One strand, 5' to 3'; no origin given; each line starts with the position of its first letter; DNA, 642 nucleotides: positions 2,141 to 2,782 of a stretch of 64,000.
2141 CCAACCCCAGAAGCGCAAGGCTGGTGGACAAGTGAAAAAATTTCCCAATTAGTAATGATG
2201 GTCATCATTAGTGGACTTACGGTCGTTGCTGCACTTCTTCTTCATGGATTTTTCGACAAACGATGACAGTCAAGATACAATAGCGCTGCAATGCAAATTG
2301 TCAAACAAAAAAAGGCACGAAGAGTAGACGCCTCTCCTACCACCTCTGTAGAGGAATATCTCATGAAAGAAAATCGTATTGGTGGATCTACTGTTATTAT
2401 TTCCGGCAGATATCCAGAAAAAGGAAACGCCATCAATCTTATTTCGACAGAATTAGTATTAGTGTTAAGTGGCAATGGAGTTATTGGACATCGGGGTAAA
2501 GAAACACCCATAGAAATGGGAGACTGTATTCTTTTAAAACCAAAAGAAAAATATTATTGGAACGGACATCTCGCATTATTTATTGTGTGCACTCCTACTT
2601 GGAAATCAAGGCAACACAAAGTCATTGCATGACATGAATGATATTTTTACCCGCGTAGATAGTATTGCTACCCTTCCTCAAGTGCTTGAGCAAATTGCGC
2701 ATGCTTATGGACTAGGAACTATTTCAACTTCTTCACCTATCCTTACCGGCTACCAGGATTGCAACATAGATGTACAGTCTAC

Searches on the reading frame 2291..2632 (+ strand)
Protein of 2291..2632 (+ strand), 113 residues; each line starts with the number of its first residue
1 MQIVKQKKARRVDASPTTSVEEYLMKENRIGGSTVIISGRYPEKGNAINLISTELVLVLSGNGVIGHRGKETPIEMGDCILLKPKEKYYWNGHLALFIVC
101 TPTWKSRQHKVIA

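Call 33: find_encoding_contigs(protein=window:2291-2632:+, flank=10000, max_places=2)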
Protein window:2291-2632:+ (113 aa): 24 contigs read that carry it; 2 places shown.
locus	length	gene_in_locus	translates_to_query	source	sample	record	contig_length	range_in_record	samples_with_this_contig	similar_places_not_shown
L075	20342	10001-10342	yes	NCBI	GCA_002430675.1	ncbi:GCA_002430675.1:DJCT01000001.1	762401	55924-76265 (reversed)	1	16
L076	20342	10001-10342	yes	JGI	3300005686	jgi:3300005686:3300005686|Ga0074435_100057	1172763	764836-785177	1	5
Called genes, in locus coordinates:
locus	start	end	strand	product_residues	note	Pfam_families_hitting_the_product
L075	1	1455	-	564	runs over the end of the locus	PF09972:DUF2207, PF20990:DUF2207_C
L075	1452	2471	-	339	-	PF02618:YceG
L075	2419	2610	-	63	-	-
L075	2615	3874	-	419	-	PF02885:Glycos_trans_3N, PF00591:Glycos_transf_3, PF07831:PYNP_C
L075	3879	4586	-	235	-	PF04203:Sortase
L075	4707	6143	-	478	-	-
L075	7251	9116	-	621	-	PF01411:tRNA-synt_2c, PF07973:tRNA_SAD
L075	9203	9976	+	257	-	PF00801:PKD (weak), PF18911:PKD_4 (weak)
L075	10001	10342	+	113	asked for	-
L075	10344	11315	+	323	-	PF01636:APH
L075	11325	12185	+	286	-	PF00892:EamA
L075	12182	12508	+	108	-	PF03091:CutA1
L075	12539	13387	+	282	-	PF00892:EamA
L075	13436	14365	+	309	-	PF00389:2-Hacid_dh, PF02826:2-Hacid_dh_C, PF03446:NAD_binding_2 (weak)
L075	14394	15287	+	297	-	PF00892:EamA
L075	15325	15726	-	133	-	PF12732:YtxH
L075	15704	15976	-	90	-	-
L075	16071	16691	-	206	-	PF12844:HTH_19 (weak), PF13413:HTH_25, PF09136:Glucodextran_B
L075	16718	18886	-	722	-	PF17854:FtsK_alpha, PF01580:FtsK_SpoIIIE, PF09397:FtsK_gamma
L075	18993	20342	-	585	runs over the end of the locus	PF00753:Lactamase_B, PF12706:Lactamase_B_2 (weak), PF22505:RNase_J_b_CASP, PF17770:RNase_J_C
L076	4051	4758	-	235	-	PF04203:Sortase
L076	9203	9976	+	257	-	PF00801:PKD (weak), PF18911:PKD_4 (weak)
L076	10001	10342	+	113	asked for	-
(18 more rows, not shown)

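Call 54: search_protein_families(library=ncbifam, proteins=[L075:3879-4586:-, L075:4707-6143:-], max_evalue=0.01)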
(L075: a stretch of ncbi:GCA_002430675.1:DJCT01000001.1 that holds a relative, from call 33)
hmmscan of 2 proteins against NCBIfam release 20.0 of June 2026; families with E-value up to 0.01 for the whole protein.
L075:3879-4586:- (235 aa): 7 families
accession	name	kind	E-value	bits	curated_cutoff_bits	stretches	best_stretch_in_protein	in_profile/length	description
NF033745.1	class_C_sortase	subfamily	3.4e-13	49.9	160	1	122-230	116-218/220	class C sortase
TIGR01076.1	sortase_fam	subfamily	3.4e-13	49.5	39.35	1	103-231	3-126/136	sortase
NF058671.1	sortase_SrtD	exception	4.8e-11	42.7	140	1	22-218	2-170/187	class D sortase, LPxTATN-specific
NF033747.1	class_E_sortase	subfamily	3e-10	40.3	160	1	22-233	5-206/211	class E sortase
NF033746.1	class_D_sortase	subfamily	7.9e-10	38.7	165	1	102-218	12-116/135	class D sortase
TIGR03784.1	marine_sortase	equivalog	4.6e-05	23.1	158.25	1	161-218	101-158/174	class GN sortase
NF033748.1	class_F_sortase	subfamily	0.00021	20.9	166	1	129-216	50-133/155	class F sortase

L075:4707-6143:- (478 aa): 0 families
